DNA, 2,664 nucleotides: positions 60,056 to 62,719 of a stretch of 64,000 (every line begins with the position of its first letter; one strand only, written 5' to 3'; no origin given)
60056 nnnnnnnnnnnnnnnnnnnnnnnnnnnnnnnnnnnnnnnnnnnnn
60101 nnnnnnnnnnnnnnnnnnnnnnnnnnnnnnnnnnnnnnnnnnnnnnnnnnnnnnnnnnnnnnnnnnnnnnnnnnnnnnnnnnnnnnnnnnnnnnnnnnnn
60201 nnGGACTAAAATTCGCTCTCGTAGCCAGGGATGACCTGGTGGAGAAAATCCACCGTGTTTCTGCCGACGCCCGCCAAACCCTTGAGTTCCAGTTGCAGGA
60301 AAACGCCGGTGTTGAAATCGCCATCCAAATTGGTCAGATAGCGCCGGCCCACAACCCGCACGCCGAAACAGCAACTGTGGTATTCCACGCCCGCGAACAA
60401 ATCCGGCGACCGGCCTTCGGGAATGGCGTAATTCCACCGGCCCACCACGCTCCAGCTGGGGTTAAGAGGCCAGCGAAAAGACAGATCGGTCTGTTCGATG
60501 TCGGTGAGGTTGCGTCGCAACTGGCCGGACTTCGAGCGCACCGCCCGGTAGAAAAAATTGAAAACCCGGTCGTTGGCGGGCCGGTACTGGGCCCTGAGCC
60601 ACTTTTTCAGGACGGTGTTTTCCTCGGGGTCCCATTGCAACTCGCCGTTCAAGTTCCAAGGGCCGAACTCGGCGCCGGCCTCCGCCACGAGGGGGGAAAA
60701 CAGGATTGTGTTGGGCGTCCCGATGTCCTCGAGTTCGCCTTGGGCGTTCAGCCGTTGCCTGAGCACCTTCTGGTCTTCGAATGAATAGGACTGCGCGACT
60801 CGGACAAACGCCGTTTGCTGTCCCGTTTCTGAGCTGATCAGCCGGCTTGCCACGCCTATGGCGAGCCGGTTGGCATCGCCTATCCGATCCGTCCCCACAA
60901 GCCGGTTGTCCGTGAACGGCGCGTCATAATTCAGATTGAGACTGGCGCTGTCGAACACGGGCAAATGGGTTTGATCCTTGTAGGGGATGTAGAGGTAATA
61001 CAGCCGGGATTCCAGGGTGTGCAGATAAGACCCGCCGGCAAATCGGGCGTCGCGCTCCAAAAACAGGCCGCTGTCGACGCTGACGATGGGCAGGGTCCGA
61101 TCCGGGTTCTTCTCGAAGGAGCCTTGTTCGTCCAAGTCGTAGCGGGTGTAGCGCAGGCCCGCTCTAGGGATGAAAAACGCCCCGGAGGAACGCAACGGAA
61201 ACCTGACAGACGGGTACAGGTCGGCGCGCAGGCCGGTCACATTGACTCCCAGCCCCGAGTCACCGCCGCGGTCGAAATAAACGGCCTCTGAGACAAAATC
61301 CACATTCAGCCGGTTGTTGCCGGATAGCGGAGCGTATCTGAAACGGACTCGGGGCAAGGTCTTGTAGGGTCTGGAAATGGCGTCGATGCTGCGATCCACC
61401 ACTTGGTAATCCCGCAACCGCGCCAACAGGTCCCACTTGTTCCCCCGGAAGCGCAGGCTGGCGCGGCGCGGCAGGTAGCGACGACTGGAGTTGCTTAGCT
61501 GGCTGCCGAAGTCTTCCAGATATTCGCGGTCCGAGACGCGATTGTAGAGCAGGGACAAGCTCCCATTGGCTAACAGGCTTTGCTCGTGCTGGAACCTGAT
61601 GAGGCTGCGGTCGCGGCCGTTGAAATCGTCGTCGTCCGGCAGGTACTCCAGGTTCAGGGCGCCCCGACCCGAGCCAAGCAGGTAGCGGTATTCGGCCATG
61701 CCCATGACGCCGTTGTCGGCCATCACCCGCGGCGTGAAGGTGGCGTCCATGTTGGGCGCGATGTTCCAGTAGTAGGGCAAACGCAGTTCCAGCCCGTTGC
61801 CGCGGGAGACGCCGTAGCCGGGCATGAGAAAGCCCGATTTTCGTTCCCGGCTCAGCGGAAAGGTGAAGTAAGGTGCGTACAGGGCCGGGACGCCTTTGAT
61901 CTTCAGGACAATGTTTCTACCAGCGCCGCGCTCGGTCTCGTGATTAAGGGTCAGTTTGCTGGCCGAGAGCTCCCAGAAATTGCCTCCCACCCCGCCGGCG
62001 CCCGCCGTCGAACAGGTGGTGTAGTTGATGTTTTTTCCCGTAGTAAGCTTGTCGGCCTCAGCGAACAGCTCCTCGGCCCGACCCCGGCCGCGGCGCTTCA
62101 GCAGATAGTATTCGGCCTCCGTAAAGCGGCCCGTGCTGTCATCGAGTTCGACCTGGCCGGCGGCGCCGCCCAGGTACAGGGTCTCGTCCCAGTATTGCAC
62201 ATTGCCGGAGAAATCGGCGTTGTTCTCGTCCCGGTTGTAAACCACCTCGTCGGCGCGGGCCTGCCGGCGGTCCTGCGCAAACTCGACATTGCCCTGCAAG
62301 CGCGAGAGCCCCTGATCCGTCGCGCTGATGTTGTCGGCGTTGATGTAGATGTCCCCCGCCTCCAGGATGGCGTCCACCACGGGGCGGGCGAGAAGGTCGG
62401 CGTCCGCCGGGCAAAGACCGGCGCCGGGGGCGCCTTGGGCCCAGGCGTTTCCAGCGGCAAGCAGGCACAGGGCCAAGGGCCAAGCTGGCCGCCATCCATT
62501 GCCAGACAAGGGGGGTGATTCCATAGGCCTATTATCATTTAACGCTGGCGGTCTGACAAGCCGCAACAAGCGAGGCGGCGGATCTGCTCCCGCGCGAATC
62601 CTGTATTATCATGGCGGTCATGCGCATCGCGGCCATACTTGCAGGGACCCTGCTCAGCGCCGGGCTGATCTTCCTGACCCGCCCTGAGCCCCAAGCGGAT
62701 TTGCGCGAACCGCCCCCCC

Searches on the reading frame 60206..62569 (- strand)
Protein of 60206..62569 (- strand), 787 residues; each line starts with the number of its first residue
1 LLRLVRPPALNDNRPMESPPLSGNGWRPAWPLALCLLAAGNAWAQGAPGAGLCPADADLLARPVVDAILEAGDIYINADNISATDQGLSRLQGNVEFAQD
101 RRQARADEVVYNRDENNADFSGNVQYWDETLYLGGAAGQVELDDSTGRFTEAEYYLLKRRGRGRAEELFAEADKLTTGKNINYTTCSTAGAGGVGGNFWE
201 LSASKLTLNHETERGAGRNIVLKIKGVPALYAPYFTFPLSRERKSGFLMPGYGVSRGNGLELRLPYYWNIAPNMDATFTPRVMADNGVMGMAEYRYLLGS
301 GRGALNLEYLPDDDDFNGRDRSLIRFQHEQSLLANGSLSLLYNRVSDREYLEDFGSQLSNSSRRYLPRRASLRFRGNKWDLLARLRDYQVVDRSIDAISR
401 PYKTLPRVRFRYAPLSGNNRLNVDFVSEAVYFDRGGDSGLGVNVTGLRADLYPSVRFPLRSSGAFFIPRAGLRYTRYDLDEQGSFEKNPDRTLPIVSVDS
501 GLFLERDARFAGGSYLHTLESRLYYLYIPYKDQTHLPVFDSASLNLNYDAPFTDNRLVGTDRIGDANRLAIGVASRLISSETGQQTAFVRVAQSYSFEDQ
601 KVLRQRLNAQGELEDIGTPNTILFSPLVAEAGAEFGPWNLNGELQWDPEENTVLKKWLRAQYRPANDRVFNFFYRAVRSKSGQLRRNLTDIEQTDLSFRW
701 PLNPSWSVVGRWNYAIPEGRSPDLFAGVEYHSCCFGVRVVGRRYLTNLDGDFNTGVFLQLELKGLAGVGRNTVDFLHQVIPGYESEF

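Call 13: search_protein_families(library=pfam, proteins=[window:60206-62569:-], max_evalue=0.001)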
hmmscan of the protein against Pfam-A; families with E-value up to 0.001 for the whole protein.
window:60206-62569:- (787 aa): 3 families
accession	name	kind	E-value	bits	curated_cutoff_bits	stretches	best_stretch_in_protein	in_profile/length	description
PF04453.20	LptD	-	2.6e-85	287.5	22.4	1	320-706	2-384/384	LPS transport system D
PF19838.5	LptD_2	-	7.3e-11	41.8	22.5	1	220-338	6-134/464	LptD protein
PF03968.19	LptD_N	-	1e-05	26.2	20.4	1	75-213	1-112/113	LptA/(LptD N-terminal domain) LPS transport protein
